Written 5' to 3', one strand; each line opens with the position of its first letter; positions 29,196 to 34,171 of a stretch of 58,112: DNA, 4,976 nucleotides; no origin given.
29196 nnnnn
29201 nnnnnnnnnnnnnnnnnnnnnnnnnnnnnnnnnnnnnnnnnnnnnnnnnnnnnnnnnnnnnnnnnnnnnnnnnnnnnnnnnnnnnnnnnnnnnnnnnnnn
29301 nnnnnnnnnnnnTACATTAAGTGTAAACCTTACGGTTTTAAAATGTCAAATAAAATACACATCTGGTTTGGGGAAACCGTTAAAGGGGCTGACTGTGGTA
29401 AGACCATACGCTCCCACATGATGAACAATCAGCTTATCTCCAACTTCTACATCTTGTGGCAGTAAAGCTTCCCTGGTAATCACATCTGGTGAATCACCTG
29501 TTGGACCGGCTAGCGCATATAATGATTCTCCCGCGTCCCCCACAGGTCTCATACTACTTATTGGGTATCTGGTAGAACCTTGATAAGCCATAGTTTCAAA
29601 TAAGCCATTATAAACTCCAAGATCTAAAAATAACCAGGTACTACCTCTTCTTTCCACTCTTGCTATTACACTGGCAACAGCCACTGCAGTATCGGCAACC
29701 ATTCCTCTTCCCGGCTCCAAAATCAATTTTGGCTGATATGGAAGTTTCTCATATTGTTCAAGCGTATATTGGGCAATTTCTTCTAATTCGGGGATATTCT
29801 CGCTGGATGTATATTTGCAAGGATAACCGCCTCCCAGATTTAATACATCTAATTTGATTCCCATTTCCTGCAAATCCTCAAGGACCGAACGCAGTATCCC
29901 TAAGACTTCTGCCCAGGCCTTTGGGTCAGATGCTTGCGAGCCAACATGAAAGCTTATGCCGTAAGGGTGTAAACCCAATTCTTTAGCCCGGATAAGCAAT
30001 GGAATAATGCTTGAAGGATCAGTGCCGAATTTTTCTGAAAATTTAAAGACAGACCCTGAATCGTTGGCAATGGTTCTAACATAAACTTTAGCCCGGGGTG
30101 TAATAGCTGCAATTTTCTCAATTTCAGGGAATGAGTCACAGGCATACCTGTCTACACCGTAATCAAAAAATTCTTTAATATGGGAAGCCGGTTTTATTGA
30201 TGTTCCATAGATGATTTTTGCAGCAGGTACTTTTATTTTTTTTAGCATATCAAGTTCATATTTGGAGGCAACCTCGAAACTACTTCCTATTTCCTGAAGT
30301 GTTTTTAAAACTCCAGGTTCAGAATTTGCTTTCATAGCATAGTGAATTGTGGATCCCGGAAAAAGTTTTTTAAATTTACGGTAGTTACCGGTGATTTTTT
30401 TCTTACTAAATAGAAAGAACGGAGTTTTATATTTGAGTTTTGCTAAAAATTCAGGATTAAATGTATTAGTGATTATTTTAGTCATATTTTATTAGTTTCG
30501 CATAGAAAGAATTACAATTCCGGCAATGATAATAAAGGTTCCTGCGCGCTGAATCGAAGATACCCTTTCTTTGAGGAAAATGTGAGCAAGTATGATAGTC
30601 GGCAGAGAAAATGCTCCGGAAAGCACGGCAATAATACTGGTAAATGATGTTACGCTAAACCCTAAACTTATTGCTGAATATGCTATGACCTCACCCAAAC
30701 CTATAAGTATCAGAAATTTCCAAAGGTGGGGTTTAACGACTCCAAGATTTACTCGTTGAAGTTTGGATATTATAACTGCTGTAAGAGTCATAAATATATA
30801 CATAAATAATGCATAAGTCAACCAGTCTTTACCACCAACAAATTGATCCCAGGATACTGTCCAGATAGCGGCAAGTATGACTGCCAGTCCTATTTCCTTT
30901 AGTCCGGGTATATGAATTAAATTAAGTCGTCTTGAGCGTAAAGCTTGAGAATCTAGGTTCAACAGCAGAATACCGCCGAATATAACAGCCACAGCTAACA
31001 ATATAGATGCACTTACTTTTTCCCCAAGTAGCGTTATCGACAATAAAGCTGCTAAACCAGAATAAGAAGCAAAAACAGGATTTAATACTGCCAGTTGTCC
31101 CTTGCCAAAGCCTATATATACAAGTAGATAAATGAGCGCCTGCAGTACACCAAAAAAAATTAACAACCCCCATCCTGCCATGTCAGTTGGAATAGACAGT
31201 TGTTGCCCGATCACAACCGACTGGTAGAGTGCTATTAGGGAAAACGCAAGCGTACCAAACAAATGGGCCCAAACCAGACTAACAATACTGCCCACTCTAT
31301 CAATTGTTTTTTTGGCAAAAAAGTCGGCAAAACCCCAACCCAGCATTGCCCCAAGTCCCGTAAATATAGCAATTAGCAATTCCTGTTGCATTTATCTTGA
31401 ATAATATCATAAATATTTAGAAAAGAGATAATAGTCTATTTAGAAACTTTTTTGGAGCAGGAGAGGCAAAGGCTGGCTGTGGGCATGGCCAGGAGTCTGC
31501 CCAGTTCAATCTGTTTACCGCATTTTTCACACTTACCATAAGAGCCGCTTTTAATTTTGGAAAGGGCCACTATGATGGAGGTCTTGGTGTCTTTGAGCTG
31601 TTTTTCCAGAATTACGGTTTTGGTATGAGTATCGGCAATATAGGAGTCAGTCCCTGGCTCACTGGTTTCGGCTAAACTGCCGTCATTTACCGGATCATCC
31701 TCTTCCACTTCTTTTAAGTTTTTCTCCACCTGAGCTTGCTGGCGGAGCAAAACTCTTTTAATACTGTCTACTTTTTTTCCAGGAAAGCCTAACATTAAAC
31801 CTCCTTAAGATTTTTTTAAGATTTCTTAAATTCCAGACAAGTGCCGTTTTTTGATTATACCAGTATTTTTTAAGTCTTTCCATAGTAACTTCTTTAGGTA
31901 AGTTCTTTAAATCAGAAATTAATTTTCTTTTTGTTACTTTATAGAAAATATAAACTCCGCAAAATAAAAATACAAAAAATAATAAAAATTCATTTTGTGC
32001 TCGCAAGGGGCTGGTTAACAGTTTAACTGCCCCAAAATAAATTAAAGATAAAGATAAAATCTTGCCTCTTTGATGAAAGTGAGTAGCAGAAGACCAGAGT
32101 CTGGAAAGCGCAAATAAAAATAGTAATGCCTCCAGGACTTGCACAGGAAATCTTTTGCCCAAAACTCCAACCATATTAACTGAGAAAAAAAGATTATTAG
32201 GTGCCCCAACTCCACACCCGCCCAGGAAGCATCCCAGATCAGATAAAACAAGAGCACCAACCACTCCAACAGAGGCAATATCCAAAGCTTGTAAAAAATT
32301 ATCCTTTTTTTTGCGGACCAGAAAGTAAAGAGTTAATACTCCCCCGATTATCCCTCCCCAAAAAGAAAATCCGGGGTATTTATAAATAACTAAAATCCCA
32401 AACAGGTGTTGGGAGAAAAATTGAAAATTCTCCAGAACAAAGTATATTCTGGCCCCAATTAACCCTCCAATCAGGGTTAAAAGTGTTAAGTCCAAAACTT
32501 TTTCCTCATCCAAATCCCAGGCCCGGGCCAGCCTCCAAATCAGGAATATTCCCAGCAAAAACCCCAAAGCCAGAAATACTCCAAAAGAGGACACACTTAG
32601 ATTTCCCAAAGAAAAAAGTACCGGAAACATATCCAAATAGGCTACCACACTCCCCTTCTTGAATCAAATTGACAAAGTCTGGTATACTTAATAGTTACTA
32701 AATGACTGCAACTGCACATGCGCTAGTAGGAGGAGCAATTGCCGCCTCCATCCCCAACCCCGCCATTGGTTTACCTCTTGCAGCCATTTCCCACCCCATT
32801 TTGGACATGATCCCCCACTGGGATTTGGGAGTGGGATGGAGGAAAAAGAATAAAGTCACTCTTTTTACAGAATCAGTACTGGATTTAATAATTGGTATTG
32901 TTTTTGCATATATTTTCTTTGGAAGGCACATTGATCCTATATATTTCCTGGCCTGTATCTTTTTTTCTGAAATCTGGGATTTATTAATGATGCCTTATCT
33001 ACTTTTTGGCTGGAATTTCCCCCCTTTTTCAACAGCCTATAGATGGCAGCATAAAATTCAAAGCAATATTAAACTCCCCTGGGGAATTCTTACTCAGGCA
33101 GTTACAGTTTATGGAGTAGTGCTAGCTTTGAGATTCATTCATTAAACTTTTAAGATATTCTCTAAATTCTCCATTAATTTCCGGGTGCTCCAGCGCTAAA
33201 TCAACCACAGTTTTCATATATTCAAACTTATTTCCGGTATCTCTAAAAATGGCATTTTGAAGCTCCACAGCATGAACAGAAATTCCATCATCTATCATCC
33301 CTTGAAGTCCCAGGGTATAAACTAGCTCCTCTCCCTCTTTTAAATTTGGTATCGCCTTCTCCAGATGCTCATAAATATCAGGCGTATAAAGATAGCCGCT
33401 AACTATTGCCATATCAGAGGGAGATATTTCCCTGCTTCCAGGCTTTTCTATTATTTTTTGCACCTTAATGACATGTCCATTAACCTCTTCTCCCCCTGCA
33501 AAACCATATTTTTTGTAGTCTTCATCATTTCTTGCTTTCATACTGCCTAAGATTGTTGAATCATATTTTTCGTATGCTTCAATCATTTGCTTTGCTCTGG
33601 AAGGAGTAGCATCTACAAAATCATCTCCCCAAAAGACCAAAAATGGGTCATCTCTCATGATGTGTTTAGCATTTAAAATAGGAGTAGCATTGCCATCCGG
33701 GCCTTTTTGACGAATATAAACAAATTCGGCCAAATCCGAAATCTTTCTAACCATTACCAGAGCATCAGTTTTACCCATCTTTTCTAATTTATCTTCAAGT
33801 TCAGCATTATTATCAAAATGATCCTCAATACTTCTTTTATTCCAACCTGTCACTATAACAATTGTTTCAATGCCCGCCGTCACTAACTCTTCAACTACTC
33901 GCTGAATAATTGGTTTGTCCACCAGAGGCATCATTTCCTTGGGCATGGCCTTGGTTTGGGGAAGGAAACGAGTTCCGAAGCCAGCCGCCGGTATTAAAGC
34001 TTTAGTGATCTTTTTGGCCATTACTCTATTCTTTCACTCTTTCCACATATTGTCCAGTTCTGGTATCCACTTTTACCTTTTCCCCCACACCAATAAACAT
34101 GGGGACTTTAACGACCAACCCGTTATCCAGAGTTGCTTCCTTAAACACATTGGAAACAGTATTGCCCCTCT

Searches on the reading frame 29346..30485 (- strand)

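Call 93: search_protein_families(library=pfam, proteins=[window:29346-30485:-], max_evalue=0.00001)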
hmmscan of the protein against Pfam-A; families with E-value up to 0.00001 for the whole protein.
window:29346-30485:- (379 aa): 2 families
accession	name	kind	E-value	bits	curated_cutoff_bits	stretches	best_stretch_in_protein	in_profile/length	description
PF02784.22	Orn_Arg_deC_N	-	9e-51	173.1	23.4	1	30-264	3-247/247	Pyridoxal-dependent decarboxylase, pyridoxal binding domain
PF00278.28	Orn_DAP_Arg_deC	-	4.9e-11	43.2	23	1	243-358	5-95/95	Pyridoxal-dependent decarboxylase, C-terminal sheet domain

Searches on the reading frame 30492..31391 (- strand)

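Call 94: search_protein_families(library=pfam, proteins=[window:30492-31391:-], max_evalue=0.00001)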
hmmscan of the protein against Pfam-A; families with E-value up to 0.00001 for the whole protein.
window:30492-31391:- (299 aa): 1 family
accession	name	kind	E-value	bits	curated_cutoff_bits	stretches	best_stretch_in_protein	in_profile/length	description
PF00892.27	EamA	-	5.5e-21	75.7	28.2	2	7-145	2-134/135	EamA-like transporter family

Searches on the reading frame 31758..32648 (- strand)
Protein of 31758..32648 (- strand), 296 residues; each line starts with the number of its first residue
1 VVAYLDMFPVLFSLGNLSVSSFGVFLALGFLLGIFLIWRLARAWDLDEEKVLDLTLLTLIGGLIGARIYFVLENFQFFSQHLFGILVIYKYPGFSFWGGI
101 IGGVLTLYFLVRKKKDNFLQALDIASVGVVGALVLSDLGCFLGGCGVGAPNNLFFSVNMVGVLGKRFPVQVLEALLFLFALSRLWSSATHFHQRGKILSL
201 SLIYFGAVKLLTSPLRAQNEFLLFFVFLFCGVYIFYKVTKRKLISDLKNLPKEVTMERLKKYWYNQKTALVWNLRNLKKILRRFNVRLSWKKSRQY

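Call 94: search_protein_families(library=pfam, proteins=[window:31758-32648:-], max_evalue=0.00001)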
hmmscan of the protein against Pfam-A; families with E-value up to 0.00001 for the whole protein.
window:31758-32648:- (296 aa): 1 family
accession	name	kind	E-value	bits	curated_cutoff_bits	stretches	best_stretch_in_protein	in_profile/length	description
PF01790.23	LGT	-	1.2e-32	113.6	24.9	1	9-220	1-214/240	Prolipoprotein diacylglyceryl transferase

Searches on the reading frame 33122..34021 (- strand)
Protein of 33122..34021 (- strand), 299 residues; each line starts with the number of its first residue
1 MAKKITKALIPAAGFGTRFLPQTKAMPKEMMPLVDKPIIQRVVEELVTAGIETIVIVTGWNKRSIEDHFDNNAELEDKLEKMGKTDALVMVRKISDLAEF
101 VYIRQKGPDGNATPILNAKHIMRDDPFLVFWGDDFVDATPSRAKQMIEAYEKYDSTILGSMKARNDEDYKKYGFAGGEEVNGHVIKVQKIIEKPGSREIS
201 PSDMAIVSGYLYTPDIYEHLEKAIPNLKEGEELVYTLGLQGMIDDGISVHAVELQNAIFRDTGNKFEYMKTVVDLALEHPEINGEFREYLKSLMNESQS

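Call 94: search_protein_families(library=pfam, proteins=[window:33122-34021:-], max_evalue=0.00001)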
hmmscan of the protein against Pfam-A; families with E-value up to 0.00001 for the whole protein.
window:33122-34021:- (299 aa): 2 families
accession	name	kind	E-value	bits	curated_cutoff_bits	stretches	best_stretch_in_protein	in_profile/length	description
PF00483.29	NTP_transferase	-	3.3e-27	96.1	21.2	1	7-271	1-238/245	Nucleotidyl transferase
PF12804.13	NTP_transf_3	-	1.3e-06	29.1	27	1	8-63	1-51/160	MobA-like NTP transferase domain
